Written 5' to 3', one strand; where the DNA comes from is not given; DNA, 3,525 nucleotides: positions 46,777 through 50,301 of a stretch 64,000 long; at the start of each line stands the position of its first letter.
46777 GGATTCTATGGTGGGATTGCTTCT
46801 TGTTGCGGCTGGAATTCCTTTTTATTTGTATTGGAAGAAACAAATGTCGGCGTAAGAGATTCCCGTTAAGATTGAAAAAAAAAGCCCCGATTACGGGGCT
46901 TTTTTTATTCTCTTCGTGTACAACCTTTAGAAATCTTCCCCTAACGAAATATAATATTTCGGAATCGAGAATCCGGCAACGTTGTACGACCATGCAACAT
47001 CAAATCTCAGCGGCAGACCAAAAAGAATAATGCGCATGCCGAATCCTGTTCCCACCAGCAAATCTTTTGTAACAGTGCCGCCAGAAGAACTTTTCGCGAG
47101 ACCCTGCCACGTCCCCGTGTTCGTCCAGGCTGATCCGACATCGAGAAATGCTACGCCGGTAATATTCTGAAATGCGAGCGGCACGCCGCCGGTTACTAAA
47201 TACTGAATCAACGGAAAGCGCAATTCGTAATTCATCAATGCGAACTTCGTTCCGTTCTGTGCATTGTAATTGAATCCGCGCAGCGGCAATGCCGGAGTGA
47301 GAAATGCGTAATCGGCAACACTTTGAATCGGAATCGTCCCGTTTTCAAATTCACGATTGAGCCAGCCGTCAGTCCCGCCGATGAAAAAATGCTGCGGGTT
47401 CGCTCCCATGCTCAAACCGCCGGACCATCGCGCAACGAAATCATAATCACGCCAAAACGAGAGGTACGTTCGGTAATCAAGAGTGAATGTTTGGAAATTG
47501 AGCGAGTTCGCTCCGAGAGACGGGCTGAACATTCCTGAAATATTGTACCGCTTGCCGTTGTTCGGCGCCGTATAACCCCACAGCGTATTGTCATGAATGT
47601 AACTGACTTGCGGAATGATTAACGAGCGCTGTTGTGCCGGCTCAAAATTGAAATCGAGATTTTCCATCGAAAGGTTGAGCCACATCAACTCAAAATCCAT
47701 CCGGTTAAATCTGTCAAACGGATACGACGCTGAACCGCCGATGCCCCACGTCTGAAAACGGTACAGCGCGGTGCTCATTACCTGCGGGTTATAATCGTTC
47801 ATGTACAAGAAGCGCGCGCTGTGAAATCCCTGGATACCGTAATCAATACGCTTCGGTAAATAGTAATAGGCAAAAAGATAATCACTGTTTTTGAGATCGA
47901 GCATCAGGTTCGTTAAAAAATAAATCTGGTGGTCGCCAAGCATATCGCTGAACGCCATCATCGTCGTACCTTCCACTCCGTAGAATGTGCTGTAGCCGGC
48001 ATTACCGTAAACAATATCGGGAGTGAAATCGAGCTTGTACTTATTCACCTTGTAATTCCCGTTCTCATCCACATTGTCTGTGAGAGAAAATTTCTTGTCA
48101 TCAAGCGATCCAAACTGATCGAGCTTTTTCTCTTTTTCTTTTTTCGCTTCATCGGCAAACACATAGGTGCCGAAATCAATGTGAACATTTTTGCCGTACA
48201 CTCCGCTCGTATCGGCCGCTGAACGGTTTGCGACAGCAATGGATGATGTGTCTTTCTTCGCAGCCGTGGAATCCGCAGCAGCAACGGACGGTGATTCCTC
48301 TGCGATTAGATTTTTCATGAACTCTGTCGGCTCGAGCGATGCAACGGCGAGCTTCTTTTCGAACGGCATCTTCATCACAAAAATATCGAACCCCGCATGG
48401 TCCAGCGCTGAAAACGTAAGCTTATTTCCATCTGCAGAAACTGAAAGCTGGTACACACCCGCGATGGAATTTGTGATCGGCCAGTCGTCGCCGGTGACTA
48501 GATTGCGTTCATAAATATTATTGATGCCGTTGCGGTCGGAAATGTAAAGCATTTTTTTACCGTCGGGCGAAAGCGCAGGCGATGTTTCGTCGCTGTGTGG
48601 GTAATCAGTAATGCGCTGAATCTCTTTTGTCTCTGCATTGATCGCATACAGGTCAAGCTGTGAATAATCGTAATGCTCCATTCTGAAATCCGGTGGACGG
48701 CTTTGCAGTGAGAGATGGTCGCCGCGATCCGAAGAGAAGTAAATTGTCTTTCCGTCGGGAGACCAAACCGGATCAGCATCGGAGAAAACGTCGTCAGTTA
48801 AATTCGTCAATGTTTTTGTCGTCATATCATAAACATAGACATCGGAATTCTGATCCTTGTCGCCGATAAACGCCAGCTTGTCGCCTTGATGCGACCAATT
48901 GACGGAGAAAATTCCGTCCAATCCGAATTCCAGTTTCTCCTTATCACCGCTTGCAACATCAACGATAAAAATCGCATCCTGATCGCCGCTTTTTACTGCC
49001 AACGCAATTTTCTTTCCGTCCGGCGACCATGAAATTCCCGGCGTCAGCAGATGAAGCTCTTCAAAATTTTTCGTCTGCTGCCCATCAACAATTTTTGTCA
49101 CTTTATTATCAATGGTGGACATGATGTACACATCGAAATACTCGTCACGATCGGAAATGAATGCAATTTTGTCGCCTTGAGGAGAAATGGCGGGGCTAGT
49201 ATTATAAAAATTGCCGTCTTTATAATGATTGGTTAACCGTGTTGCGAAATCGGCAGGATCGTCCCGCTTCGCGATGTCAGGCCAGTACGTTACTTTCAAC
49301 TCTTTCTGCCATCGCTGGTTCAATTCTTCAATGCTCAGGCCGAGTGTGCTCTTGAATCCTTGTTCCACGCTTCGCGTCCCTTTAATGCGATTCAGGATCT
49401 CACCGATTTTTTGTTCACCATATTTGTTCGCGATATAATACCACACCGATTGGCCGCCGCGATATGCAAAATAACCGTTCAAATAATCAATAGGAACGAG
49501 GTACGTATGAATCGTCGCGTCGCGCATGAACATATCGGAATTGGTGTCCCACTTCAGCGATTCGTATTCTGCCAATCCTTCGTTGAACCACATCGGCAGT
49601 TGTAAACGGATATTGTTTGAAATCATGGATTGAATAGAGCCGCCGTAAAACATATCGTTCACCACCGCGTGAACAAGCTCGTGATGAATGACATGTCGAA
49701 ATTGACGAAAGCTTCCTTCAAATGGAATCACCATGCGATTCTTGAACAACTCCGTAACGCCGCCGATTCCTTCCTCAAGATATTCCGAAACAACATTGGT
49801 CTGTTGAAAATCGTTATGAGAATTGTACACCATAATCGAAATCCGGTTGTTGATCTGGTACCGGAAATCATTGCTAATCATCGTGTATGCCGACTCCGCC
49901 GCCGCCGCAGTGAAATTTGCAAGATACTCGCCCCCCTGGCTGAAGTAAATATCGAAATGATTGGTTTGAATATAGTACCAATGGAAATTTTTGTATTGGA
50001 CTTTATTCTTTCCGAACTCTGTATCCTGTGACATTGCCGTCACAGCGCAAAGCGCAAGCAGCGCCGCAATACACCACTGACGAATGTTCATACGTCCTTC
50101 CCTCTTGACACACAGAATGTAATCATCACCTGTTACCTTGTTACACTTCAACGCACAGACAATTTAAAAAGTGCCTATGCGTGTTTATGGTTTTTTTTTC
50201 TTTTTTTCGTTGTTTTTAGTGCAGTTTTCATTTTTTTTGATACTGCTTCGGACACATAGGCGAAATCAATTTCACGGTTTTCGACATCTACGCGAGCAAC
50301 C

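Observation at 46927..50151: Omp85-family barrel whose periplasmic part is a HExxH...NEG metallopeptidase-like module plus PD40 propeller instead of POTRA domains; same operon array as tamB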

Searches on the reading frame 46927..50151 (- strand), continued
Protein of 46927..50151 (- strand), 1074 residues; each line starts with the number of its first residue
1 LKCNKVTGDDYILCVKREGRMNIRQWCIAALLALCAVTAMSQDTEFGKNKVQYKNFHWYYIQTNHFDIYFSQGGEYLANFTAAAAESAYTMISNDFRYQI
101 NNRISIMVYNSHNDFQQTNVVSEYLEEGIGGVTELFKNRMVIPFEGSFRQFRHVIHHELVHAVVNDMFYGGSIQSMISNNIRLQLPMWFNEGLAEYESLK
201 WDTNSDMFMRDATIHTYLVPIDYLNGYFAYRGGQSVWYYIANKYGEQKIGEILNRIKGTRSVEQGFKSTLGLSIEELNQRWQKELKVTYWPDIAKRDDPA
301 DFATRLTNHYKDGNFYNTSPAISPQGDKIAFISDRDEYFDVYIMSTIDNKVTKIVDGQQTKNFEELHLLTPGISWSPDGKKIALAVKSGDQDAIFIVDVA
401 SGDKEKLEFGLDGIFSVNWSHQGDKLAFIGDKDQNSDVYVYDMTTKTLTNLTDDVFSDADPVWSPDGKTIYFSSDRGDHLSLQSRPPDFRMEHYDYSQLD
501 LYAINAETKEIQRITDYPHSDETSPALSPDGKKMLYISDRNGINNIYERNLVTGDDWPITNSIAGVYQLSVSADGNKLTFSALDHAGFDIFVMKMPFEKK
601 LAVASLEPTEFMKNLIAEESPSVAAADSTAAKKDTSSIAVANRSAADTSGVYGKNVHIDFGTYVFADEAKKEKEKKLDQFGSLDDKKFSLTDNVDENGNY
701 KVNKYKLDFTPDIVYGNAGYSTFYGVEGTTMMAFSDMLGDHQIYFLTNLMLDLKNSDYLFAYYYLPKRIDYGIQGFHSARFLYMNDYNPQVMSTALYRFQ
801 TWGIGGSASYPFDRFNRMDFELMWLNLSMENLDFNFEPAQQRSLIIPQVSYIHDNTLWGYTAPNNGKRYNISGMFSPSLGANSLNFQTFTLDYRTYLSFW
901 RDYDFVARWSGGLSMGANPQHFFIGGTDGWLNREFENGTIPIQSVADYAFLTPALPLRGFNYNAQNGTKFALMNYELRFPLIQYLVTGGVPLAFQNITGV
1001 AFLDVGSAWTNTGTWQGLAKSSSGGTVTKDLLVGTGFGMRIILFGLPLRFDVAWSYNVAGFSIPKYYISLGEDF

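Call 34: predict_structure(alignment_id=A1)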
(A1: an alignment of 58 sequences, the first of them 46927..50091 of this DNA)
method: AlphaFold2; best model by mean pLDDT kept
length: 1054 residues; sequences in the alignment: 58
mean_pLDDT: 75.0   pTM: 0.60
mean pLDDT of the five models: 75.0, 70.9, 70.0, 67.0, 64.2
residues with pLDDT >= 90: 234; 70-90: 517; 50-70: 156; < 50: 147
segments of 3 or more residues with pLDDT < 50: 20-32, 99-117, 342-348, 599-669, 689-708, 966-972, 1052-1054
pLDDT, mean of each block of 10 residues (from residue 1): 73 66 33 62 85 84 88 84 76 58 31 45 76 83 78 51 75 79 59 75 75 83 86 88 89 90 76 71 86 74 92 71 87 76 49 89 80 87 88 86 92 82 93 89 93 92 79 85 94 89 91 92 87 90 77 92 81 89 78 63 32 26 28 28 30 34 40 74 66 39 39 55 65 70 76 87 70 78 90 86 91 80 91 83 84 87 87 90 88 90 73 69 79 80 86 90 53 64 92 87 86 89 70 88 80 47
secondary structure, 60 per line:
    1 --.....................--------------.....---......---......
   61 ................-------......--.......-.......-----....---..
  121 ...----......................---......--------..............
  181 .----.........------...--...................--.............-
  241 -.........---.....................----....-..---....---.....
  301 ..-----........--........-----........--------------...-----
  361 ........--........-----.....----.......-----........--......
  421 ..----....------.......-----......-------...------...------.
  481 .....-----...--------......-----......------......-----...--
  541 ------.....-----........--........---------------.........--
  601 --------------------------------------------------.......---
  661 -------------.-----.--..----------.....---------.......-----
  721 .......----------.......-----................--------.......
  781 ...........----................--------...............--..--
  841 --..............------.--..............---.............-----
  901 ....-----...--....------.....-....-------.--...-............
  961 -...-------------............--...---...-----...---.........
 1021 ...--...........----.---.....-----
elements in order (helices of 4 or more, strands of 3 or more residues): H3-23 E38-42 E46-51 H55-76 E84-89 H92-98 H100-106 H112-115 E119-123 H128-149 H153-158 H167-181 H186-194 H206-224 H227-239 H242-250 H254-274 H279-282 H289-292 E296-302 E308-315 E318-325 E331-338 E353-355 E361-368 E371-378 E384-388 E393-399 E405-412 E415-422 E427-430 E437-443 E449-454 E480-485 E491-493 E502-507 E513-518 E525-530 E536-538 E547-551 E557-564 E567-574 H590-598 H651-657 E695-699 E709-715 E721-727 E738-744 E750-765 E774-791 E796-811 E820-834 E843-856 E866-879 E883-895 E901-904 H925-929 E931-934 E945-947 E949-960 E978-989 E998-1000 E1006-1008 E1012-1023 E1026-1036 E1045-1049

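Call 36: fold_search(model_id=the predicted structure, library=pdb)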
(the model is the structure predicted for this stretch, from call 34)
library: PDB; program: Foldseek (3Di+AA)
matches with E <= 10: 1041; with E <= 0.001: 541
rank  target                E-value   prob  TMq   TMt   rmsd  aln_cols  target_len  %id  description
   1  7mx5_B                5.7e-14  1.00  0.20  0.49  14.3       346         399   17  Crystal structure of TolB from Acinetobacter baumannii (released 2021-05-26)
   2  1crz                  2.0e-13  1.00  0.21  0.53  12.1       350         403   17  CRYSTAL STRUCTURE OF THE E. COLI TOLB PROTEIN (released 2000-08-16)
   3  6pnv                  2.2e-13  1.00  0.21  0.51   4.9       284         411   21  1.42 Angstrom Resolution Crystal Structure of Translocation Protein TolB from Salmonella enterica (released 2019-07-17)
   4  4r40_C                5.2e-13  1.00  0.22  0.55   5.6       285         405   21  Crystal Structure of TolB/Pal complex from Yersinia pestis. (released 2014-09-03)
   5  2hqs_A                5.5e-13  1.00  0.22  0.54   5.9       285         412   20  Crystal structure of TolB/Pal complex (released 2007-04-03)
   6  4jml_A                5.5e-13  1.00  0.21  0.55  12.6       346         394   18  Crystal structure of the TolB(P201C)-ColicinE9 TBE peptide(A33C) complex. (released 2013-07-17)
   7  7mx5_A                8.5e-13  1.00  0.20  0.50   6.1       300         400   20  Crystal structure of TolB from Acinetobacter baumannii (released 2021-05-26)
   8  3iax_A                8.9e-13  1.00  0.22  0.56  12.2       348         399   18  The crystal structure of the TolB box of Colicin A in complex with TolB reveals important differences in the recruitme (released 2009-10-13)
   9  9a2l_MODEL_1_A        9.3e-13  1.00  0.21  0.49   5.0       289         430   20  Model of E. coli TolB by in-cell photo-crosslinking MS and deep learning (released 2023-02-24)
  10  2w8b_B                9.3e-13  1.00  0.22  0.54  14.0       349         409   17  Crystal structure of processed TolB in complex with Pal (released 2009-02-17)
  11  2w8b_A                9.7e-13  1.00  0.22  0.54  12.6       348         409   18  Crystal structure of processed TolB in complex with Pal (released 2009-02-17)
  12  1c5k                  1.2e-12  1.00  0.22  0.56   6.5       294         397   20  THE STRUCTURE OF TOLB, AN ESSENTIAL COMPONENT OF THE TOL-DEPENDENT TRANSLOCATION SYSTEM AND ITS INTERACTIONS WITH THE TR (released 2000-12-06)
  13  2ivz_C                1.7e-12  1.00  0.21  0.55   6.7       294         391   21  Structure of TolB in complex with a peptide of the colicin E9 T- domain (released 2006-08-16)
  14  2hqs_B                2.9e-12  1.00  0.22  0.54   5.9       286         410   21  Crystal structure of TolB/Pal complex (released 2007-04-03)
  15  2ivz_A                4.0e-12  1.00  0.21  0.55  13.5       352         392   16  Structure of TolB in complex with a peptide of the colicin E9 T- domain (released 2006-08-16)
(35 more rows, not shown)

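Call 62: find_encoding_contigs(protein=window:46927-50091:-, flank=2000, max_places=3)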
Protein window:46927-50091:- (1054 aa): no gene with exactly this product is on record in the collection.

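Call 65: list_cluster_members(proteins=[P0121, window:46927-50091:-, P0001])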
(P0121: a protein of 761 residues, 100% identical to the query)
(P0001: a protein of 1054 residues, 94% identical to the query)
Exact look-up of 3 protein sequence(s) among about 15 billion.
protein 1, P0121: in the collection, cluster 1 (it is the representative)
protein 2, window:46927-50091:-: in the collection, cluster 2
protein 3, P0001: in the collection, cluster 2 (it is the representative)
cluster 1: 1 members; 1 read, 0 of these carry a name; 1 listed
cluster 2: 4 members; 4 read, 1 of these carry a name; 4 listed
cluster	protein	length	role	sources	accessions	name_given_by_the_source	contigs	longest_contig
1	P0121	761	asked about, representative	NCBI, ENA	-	-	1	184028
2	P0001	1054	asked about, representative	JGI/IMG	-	Tol biopolymer transport system component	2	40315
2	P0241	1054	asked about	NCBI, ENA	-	-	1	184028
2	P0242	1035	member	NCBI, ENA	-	-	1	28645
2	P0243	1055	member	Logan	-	-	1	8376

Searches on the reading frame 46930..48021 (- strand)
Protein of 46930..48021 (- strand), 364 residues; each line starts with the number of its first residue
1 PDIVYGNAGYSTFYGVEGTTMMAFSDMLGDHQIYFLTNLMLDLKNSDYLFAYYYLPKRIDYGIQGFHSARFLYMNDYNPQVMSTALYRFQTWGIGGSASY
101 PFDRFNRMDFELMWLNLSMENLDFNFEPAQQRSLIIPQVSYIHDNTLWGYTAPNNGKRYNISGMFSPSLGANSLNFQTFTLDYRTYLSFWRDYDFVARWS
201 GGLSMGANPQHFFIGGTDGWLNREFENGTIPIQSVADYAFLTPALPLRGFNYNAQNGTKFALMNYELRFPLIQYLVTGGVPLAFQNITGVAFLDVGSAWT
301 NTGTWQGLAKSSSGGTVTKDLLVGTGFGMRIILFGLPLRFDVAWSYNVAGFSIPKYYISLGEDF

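Call 38: search_protein_families(library=pfam, proteins=[window:46930-48021:-], max_evalue=10)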
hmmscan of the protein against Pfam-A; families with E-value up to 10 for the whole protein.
window:46930-48021:- (364 aa): 1 family
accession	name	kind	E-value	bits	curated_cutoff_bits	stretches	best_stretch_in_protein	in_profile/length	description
PF01103.29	Omp85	-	2.9e-12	47.2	24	1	83-348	53-308/325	Omp85 superfamily domain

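Call 39: search_protein_families(library=ncbifam, proteins=[window:46930-48021:-], max_evalue=10)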
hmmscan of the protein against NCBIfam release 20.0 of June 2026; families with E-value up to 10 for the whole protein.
window:46930-48021:- (364 aa): 5 families
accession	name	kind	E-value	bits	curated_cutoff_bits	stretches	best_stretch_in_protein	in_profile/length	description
TIGR03303.1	OM_YaeT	equivalog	8.3e-10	37.7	297.15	1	64-345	455-721/741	outer membrane protein assembly factor BamA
NF052279.1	lipo_TamL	exception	7.4e-06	24.7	400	1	250-345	632-715/747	translocation and assembly module lipoprotein TamL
NF047779.1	Omp85_fam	subfamily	3.5e-05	23.4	200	1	247-345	325-409/423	Omp85 family outer membrane protein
NF058613.1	OMPAssmBamADein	equivalog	0.0041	15.1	1050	1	206-347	719-843/857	outer membrane protein assembly factor BamA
NF047950.2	ATportTamA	equivalog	0.02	13.5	625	1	317-364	522-569/569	autotransporter assembly complex protein TamA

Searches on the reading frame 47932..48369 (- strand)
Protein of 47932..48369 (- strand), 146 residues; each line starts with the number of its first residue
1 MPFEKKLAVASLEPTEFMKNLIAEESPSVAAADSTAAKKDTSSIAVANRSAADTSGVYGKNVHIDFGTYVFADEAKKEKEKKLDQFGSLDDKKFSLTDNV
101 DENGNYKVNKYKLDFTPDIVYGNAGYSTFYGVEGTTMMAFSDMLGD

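Call 55: search_protein_families(library=pfam, proteins=[window:47932-48369:-], max_evalue=10)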
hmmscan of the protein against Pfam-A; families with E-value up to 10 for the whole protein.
window:47932-48369:- (146 aa): 1 family
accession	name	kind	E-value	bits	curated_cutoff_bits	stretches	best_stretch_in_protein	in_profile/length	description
PF05223.17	MecA_N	-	0.049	14.3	22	1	15-83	7-71/117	NTF2-like N-terminal transpeptidase domain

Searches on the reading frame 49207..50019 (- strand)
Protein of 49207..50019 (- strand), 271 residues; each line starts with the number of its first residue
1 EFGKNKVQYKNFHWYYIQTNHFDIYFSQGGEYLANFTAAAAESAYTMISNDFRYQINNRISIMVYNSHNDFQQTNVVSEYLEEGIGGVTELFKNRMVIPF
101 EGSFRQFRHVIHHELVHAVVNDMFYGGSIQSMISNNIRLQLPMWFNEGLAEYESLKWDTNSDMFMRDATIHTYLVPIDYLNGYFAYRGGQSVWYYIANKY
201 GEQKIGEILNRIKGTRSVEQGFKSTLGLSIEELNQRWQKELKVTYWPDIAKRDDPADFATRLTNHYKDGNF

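Call 39: search_protein_families(library=ncbifam, proteins=[window:49207-50019:-], max_evalue=10)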
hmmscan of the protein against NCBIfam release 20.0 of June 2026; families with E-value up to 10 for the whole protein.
window:49207-50019:- (271 aa): 1 family
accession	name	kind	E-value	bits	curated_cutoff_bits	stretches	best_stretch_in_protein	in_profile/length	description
NF033876.2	flagella_HExxH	equivalog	9.2e-08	31.9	205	1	108-240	130-262/384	flagellinolysin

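Call 45: predict_structure(alignment_id=A2)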
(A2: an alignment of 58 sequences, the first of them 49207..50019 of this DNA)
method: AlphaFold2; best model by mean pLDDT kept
length: 271 residues; sequences in the alignment: 58
mean_pLDDT: 81.8   pTM: 0.81
mean pLDDT of the five models: 81.8, 79.1, 76.6, 72.1, 57.5
residues with pLDDT >= 90: 129; 70-90: 82; 50-70: 41; < 50: 19
segments of 3 or more residues with pLDDT < 50: 1-6, 78-83, 266-271
pLDDT, mean of each block of 10 residues (from residue 1): 47 89 93 96 97 94 85 58 63 84 87 95 86 83 94 77 66 85 87 94 96 95 96 93 70 59 47 34
secondary structure, 60 per line:
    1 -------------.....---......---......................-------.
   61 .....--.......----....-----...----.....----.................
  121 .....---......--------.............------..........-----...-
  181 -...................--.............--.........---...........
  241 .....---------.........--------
elements in order: E14-18 E22-27 H31-52 E60-65 H68-74 H79-82 E88-90 E95-99 H104-125 H129-134 H143-155 H162-171 H182-200 H203-215 H218-226 H230-245 H255-263
